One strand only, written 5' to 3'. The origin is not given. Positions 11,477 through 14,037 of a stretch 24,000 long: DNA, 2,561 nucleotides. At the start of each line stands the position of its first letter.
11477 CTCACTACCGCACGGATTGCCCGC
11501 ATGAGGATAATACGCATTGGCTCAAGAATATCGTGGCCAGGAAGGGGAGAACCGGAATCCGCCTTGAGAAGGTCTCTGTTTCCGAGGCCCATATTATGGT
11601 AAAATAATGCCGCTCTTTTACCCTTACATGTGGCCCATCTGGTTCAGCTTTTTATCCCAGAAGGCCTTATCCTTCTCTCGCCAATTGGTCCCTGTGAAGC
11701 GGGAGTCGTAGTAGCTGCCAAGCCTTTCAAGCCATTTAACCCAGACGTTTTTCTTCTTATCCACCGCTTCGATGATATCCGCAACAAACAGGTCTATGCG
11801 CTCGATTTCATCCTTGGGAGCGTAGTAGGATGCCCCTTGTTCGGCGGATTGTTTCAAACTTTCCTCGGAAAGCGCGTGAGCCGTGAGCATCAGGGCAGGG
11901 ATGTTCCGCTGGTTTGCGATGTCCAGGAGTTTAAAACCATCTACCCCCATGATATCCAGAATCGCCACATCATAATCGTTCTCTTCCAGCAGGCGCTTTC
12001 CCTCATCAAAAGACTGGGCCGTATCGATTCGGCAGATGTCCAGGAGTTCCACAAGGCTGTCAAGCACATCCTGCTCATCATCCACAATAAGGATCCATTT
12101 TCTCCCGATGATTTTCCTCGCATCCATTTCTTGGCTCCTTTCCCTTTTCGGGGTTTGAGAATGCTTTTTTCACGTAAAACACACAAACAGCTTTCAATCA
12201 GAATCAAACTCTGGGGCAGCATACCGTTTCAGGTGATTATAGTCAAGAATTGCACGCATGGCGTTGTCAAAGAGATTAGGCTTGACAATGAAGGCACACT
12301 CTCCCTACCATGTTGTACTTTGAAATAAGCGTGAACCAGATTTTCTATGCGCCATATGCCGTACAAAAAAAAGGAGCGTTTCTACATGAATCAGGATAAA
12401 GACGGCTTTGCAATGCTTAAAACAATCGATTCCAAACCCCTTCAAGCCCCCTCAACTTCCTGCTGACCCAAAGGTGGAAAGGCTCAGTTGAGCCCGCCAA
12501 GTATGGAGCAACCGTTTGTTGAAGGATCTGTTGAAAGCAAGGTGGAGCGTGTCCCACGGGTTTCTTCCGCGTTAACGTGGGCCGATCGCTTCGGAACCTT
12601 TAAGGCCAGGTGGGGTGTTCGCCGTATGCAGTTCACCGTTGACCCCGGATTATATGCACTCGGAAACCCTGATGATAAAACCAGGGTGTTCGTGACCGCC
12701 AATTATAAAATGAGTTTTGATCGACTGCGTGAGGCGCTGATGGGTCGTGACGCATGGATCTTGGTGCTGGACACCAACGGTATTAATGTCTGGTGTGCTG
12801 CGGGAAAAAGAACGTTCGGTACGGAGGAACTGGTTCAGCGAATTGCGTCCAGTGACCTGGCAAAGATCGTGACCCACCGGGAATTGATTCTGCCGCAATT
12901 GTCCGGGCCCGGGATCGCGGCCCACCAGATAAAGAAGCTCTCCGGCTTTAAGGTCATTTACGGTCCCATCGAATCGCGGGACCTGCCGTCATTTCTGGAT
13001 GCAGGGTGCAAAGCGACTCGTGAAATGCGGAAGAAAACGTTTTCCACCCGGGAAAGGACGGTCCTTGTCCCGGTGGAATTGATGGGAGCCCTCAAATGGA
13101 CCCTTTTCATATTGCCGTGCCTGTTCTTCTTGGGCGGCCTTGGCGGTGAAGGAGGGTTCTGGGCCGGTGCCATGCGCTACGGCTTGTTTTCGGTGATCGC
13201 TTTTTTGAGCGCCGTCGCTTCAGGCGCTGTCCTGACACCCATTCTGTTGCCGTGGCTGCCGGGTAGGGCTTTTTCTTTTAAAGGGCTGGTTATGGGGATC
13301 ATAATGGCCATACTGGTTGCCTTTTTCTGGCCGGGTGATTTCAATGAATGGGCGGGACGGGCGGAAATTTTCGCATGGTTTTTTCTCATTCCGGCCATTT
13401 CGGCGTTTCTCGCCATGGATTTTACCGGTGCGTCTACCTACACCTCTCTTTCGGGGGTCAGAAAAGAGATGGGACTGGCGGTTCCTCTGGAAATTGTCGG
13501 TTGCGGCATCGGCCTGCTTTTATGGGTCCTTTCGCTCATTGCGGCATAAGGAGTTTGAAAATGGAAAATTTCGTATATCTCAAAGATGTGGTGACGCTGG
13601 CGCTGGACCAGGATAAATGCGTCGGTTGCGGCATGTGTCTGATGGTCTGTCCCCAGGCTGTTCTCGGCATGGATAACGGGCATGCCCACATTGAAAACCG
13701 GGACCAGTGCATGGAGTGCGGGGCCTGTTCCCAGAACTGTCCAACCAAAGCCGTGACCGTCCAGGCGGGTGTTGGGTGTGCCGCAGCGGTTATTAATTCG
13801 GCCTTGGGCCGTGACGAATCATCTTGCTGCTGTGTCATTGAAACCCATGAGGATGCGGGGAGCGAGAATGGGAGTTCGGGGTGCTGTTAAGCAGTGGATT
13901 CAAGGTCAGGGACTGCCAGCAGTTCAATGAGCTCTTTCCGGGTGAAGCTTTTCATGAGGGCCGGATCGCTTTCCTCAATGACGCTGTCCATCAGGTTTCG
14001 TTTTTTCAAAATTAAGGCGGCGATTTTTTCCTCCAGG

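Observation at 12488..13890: hgcA-hgcB mercury-methylation gene pair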

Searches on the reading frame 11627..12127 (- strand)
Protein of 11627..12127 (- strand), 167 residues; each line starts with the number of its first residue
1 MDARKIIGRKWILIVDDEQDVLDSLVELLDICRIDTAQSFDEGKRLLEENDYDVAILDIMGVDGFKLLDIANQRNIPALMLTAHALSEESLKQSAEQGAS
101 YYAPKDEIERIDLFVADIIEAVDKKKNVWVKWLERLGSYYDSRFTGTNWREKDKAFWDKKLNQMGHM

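Call 9: search_protein_families(library=pfam, proteins=[window:11627-12127:-], max_evalue=0.001)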
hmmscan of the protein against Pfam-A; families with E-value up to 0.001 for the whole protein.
window:11627-12127:- (167 aa): 1 family
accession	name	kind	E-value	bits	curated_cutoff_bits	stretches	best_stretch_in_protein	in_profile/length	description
PF00072.30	Response_reg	-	7.3e-12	45.9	30.2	1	12-106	1-100/111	Response regulator receiver domain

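Call 53: search_protein_families(library=ncbifam, proteins=[window:11627-12127:-], max_evalue=0.00001)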
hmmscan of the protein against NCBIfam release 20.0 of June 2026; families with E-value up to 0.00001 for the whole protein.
window:11627-12127:- (167 aa): 5 families
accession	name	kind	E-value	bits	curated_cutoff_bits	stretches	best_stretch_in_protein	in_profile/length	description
NF033117.2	vanR_ACDEGLN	exception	1.8e-07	30.9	350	1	12-87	1-81/226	VanR-ABDEGLN family response regulator transcription factor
NF051850.1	RespRegRprY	equivalog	7.5e-07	28.8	370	1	12-139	7-139/234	response regulator transcription factor RprY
TIGR01387.1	cztR_silR_copR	subfamily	3.3e-06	26.9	279.2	1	12-102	1-96/218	heavy metal response regulator transcription factor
NF053512.1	nitric_RR_NosR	exception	4.8e-06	25.8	400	1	12-84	1-79/422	response regulator c-di-GMP phosphodiesterase, NosR family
NF053854.1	RespRegPhoBBctds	equivalog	5.4e-06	25.9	270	1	12-105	1-100/225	two-component system response regulator PhoB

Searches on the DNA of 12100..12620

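Call 49: search_rna_families(source=window, start=12100, end=12620, threshold=evalue, max_evalue=1)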
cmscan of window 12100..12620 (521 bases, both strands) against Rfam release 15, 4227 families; matches with E-value up to 1: 0.
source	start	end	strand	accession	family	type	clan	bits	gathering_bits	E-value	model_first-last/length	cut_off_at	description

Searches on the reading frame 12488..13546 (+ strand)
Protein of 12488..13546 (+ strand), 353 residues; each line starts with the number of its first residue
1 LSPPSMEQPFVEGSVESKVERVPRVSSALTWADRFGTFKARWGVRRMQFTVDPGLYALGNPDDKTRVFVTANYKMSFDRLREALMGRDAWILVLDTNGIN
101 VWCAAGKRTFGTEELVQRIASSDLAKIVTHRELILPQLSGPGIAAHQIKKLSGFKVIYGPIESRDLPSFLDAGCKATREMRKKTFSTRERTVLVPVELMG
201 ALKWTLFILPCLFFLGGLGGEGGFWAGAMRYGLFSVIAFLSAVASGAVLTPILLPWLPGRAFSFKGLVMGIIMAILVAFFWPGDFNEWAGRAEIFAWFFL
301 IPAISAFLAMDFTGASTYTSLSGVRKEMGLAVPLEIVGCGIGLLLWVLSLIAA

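Call 3: search_protein_families(library=ncbifam, proteins=[window:12488-13546:+], max_evalue=0.01)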
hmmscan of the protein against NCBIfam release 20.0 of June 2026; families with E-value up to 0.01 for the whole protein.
window:12488-13546:+ (353 aa): 3 families
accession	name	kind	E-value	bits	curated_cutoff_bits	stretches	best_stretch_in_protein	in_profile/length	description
NF040863.1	HgcA_corrinoid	equivalog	2.4e-139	464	275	1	22-350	1-323/325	mercury methylation corrinoid protein HgcA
NF043039.1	HgcAB_like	equivalog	1.5e-57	195.8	285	1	44-320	9-280/350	HgcAB-like fusion protein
NF003195.0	PRK04165.1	equivalog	2.3e-18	66.3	306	1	49-172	322-445/450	acetyl-CoA decarbonylase/synthase complex subunit gamma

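Call 4: search_protein_families(library=pfam, proteins=[window:12488-13546:+], max_evalue=0.01)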
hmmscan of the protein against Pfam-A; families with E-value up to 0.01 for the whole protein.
window:12488-13546:+ (353 aa): 1 family
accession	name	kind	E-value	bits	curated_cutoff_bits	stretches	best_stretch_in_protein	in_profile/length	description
PF03599.22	CdhD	-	4.2e-10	39.4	24.8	1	49-168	266-385/387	CO dehydrogenase/acetyl-CoA synthase delta subunit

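Call 10: find_homologous_proteins(query=window:12488-13546:+, max_evalue=1e-10)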
Query window:12488-13546:+ (353 aa): 7976 proteins with E <= 1e-10 among 8000 candidates; the best 120 are listed.
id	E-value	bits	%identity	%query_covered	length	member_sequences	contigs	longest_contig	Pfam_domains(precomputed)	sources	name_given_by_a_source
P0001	3.2e-204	696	87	100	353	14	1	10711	PF03599.23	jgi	-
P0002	7.9e-202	688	88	99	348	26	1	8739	PF03599.23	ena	-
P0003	8.9e-201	684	100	87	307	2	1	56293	PF03599.23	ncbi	-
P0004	5.8e-197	672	85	95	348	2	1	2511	PF03599.23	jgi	jgi:hypothetical protein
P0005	7.4e-190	648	82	100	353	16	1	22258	PF03599.23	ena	-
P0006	5.3e-188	642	81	99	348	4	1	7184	PF03599.23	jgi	jgi:hypothetical protein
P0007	7.1e-187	639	81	99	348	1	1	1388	PF03599.23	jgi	-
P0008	8.4e-187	638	80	100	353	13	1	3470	PF03599.23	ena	-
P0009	1.4e-183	628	79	100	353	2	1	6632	PF03599.23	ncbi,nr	ncbi:MAG: acetyl-CoA synthase subunit gamma [Deltaproteobacteria bacterium]|nr:acetyl-CoA synthase s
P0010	1.7e-183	628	78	100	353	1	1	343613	PF03599.23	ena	-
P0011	3.2e-182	623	78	100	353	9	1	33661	PF03599.23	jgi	-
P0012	5.4e-182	623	78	100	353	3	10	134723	PF03599.23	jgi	-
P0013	5.6e-182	623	79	98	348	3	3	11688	PF03599.23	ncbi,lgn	-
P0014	1.9e-180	618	82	97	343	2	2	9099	PF03599.23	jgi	-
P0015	2.5e-180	617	80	97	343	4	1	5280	PF03599.23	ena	-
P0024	2.5e-171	588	73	100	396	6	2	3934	PF03599.23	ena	-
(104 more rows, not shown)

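Call 11: search_solved_structures(query=window:12488-13546:+, max_evalue=0.01, show_alignments=2)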
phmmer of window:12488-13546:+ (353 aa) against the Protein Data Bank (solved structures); distinct sequences matched with E-value up to 0.01: 4.
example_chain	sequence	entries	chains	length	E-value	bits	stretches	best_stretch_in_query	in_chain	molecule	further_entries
2h9a_A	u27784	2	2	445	1.4e-12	50.4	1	49-170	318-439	Carbon monoxide dehydrogenase corrinoid/iron-sulfur protein, gamma subunit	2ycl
4c1n_A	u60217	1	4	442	1.5e-12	50.3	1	49-170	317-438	CARBON MONOXIDE DEHYDROGENASE CORRINOID/IRON-SULFUR PROTEIN, GAMMA SUBUNIT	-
4djd_C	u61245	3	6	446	2.1e-05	26.8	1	50-172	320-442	Corrinoid/iron-sulfur protein large subunit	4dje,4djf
9fzy_F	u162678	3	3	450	0.0065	18.6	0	48-138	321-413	Corrinoid iron-sulfur protein large subunit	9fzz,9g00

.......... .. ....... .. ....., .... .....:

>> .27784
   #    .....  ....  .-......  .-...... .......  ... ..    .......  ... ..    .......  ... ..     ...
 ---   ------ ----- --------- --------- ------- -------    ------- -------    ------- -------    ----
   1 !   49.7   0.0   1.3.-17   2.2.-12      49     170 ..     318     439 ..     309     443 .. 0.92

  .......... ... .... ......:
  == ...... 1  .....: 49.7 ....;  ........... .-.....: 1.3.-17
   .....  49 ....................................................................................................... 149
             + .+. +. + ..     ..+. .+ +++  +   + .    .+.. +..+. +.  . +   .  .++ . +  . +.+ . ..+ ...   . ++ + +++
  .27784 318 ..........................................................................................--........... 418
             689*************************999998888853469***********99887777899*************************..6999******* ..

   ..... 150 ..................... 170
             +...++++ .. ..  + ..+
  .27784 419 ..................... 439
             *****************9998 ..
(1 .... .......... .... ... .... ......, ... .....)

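Call 12: find_encoding_contigs(protein=P0003, flank=10000, max_places=4)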
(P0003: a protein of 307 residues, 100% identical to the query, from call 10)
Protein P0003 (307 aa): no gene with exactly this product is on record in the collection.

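Call 13: find_related_loci(query=window:12488-13546:+, collection=genome_contigs, flank=6000)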
Query window:12488-13546:+ (353 aa) in genome_contigs; peptide patterns used: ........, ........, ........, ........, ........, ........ (x = any residue, [..] = any of these).
599 stretches matched a pattern (row limit reached: there are more); 561 encode a relative of the query (tblastn E <= 1e-3); the best 80 are kept; 80 distinct loci.
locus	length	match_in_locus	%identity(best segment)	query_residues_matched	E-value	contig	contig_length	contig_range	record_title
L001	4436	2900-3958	77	1-353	0e+0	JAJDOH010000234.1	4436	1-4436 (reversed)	MAG: Deltaproteobacteria bacterium isolate MASpbin.1 k141_1662816, whole genome shotgun sequence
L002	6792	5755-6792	79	1-346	2e-174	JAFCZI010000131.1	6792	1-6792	MAG: Deltaproteobacteria bacterium isolate AB_03_Bin_182 AB_03_Bin_182_scaffold_18223, whole genome shotgun sequence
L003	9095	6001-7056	77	1-352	3e-172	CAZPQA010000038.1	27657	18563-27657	MAG TPA_asm: uncultured Desulfobacteraceae bacterium isolate SRP167671_co4_58 genome assembly, contig: NODE_937_length_2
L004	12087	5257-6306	72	1-350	6e-170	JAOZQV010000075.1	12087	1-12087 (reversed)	MAG: Deltaproteobacteria bacterium isolate GMC6_bin_6_sub GMC6_5680_length_12087_cov_8.063996, whole genome shotgun sequ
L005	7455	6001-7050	78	1-350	4e-170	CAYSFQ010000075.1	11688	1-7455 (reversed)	MAG TPA_asm: uncultured Desulfobacteraceae bacterium isolate SRP167671_co2_257 genome assembly, contig: NODE_7113_length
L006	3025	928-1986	71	1-353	1e-177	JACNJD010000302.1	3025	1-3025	MAG: Candidatus Desulfacyla euxinica NIOZ-UU_NODE_48250_length_3025_cov_42.8936, whole genome shotgun sequence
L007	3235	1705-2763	72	1-353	4e-175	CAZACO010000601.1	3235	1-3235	MAG TPA_asm: uncultured Desulfobacteraceae bacterium isolate binchicken_co129_686 genome assembly, contig: NODE_118788_l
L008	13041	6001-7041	70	1-347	3e-165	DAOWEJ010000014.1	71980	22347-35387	MAG TPA_asm: Deltaproteobacteria bacterium isolate CSMAG_1936 CSMAG_1936_k141_514737_length_71980_cov_18.0811, whole gen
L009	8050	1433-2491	70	1-353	3e-165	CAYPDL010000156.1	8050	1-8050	MAG TPA_asm: uncultured Desulfobacteraceae bacterium isolate SRP178699_co1_442 genome assembly, contig: NODE_12747_lengt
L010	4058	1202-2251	75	1-350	3e-170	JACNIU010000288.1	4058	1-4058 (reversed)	MAG: Desulfobacterales bacterium isolate NIOZ-UU19 NIOZ-UU_NODE_30081_length_4058_cov_14.4926, whole genome shotgun sequ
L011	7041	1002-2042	70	1-347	1e-163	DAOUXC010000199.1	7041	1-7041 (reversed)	MAG TPA_asm: Desulfobacteraceae bacterium isolate CSMAG_891 CSMAG_891_k141_166866_length_7041_cov_32.0000, whole genome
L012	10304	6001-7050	73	1-350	6e-159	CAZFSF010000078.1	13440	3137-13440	MAG TPA_asm: uncultured Desulfobacteraceae bacterium isolate SRP214966_co1_315 genome assembly, contig: NODE_7077_length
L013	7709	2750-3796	68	1-349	7e-159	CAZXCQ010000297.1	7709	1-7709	MAG TPA_asm: uncultured Desulfobacteraceae bacterium isolate SRP323688_co1_244 genome assembly, contig: NODE_13647_lengt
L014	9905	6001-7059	75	1-353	2e-178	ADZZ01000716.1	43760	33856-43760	Delta proteobacterium NaphS2 ctg_1101087565949, whole genome shotgun sequence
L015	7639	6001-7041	66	4-350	9e-152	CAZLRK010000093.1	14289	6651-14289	MAG TPA_asm: uncultured Desulfobacterales bacterium isolate SRP077602_co2_250 genome assembly, contig: NODE_6372_length_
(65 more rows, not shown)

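Call 43: predict_structure(alignment_id=A2)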
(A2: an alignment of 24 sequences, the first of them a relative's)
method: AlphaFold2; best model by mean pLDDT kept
length: 396 residues; sequences in the alignment: 24
mean_pLDDT: 54.9   pTM: 0.48
mean pLDDT of the five models: 54.9, 52.4, 49.1, 48.6, 48.2
residues with pLDDT >= 90: 12; 70-90: 105; 50-70: 101; < 50: 178
segments of 3 or more residues with pLDDT < 50: 1-107, 114-123, 140-159, 168-187, 222-228, 357-367
pLDDT, mean of each block of 10 residues (from residue 1): 28 26 23 23 31 43 40 31 21 29 45 47 50 57 32 43 51 36 44 57 60 56 49 62 78 85 75 83 89 76 72 89 69 80 88 55 46 72 87 76
secondary structure, 60 per line:
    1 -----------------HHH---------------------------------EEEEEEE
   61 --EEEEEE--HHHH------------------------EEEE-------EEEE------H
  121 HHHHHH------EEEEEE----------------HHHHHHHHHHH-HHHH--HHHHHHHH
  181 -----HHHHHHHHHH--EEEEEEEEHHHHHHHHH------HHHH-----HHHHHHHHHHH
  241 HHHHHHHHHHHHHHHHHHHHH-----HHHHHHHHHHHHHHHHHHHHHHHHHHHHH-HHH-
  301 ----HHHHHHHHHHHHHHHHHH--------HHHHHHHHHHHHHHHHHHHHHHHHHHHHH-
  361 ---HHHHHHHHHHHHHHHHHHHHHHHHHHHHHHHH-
elements in order: E54-60 E63-68 H71-74 E99-102 E110-113 H120-126 E133-138 H155-165 H167-170 H173-180 H186-195 E198-205 H206-214 H221-224 H230-261 H267-295 H305-322 H331-359 H364-395

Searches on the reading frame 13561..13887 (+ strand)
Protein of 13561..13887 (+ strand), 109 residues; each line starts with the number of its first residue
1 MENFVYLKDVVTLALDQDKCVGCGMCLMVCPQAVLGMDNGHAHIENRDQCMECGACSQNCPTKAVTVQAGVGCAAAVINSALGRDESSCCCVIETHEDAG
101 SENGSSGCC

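Call 3: search_protein_families(library=ncbifam, proteins=[window:13561-13887:+], max_evalue=0.01)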
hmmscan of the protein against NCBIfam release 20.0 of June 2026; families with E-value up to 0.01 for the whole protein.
window:13561-13887:+ (109 aa): 94 families (the best 25 are shown)
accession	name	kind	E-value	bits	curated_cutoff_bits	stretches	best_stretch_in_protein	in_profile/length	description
NF040864.1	HgcB_ferredoxin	equivalog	2.2e-35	120.4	99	1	6-109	2-93/93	mercury methylation ferredoxin HgcB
NF043039.1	HgcAB_like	equivalog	1.3e-14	54.6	285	1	10-65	292-349/350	HgcAB-like fusion protein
NF038196.1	ferrodoxin_EFR1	subfamily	2.5e-12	47.3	75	1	17-68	183-232/242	EFR1 family ferrodoxin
NF040684.1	PorD_Arch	equivalog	7.7e-12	45.1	120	1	14-68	28-82/85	pyruvate synthase subunit PorD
NF058577.1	FdxA_fam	equivalog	5.4e-11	42.5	65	2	17-64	6-52/52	4Fe-4S ferredoxin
TIGR02179.1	PorD_KorD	subfamily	5.4e-11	42.4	60.05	1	15-67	22-74/78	2-oxoacid:acceptor oxidoreductase, delta subunit, pyruvate/2-ketoisovalerate family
NF007203.0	PRK09624.1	equivalog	6.3e-11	42.4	171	1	12-67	45-100/105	pyuvate ferredoxin oxidoreductase subunit delta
TIGR03294.1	FrhG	equivalog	9.8e-10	38.5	245.5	1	9-63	165-218/228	coenzyme F420 hydrogenase subunit gamma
NF007202.0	PRK09623.1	equivalog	1.1e-09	38.5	166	1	14-68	47-101/105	3-methyl-2-oxobutanoate dehydrogenase subunit delta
NF005503.0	PRK07118.1-2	equivalog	1.5e-09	37.5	252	2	14-43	163-192/292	RnfABCDGE type electron transport complex subunit B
TIGR02936.1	fdxN_nitrog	equivalog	2.6e-09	37.1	80.55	2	13-38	16-41/91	ferredoxin III, nif-specific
NF045874.1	Vhu_polyferre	exception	3.5e-09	35.9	600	1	8-88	186-266/381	F420-non-reducing hydrogenase associated-polyferredoxin VhuB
TIGR02494.1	PFLE_PFLC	subfamily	5.3e-09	35.8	174.35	1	12-79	42-111/293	glycyl-radical enzyme activating protein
TIGR04395.1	cutC_activ_rSAM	equivalog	1.1e-08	34.7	360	1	14-71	50-109/309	choline TMA-lyase-activating enzyme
NF043069.1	T4HPD_activ_SAM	equivalog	1.2e-08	34.7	425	1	13-67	46-99/299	trans-4-hydroxy-L-proline dehydratase activase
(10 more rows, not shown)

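Call 4: search_protein_families(library=pfam, proteins=[window:13561-13887:+], max_evalue=0.01)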
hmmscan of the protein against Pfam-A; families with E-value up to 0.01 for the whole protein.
window:13561-13887:+ (109 aa): 14 families
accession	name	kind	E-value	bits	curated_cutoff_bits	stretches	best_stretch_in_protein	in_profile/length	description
PF00037.32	Fer4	-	8.2e-14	51.2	21.1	2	15-33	3-21/24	4Fe-4S binding domain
PF14697.11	Fer4_21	-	3.2e-10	40.4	35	1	15-66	3-58/59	4Fe-4S dicluster domain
PF13237.11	Fer4_10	-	5.6e-10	39.4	25.5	1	15-61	4-53/53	4Fe-4S dicluster domain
PF12838.12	Fer4_7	-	6.3e-10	39.8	27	1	19-64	1-52/52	4Fe-4S dicluster domain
PF13187.11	Fer4_9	-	1.2e-09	38.5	27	1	19-64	1-51/52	4Fe-4S dicluster domain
PF12797.12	Fer4_2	-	1.2e-09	37.9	24.5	2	15-31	5-21/22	4Fe-4S binding domain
PF12837.12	Fer4_6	-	2.7e-06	27.5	25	1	16-31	5-20/24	4Fe-4S binding domain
PF25160.1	LdpA_Fe-S-bd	-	2.8e-06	27.4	27.6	1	16-34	24-42/49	LdpA Fe-S cluster-binding domain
PF13484.11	Fer4_16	-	6.3e-06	27.3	30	1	19-37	1-19/66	4Fe-4S double cluster binding domain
PF13459.11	Fer4_15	-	3.9e-05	24.7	22.4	1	15-44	3-32/66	4Fe-4S single cluster domain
PF13183.11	Fer4_8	-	0.00026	21.9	27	0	18-32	3-17/68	4Fe-4S dicluster domain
PF12800.12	Fer4_4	-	0.0011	19.5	24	1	18-32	2-16/17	4Fe-4S binding domain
PF12798.12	Fer4_3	-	0.0016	19.6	27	1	50-64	1-15/15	4Fe-4S binding domain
PF17179.9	Fer4_22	-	0.0035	18.6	27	1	14-33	75-94/95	4Fe-4S dicluster domain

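Call 46: find_encoding_contigs(protein=window:13561-13887:+, flank=10000, max_places=4)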
Protein window:13561-13887:+ (109 aa): no gene with exactly this product is on record in the collection.
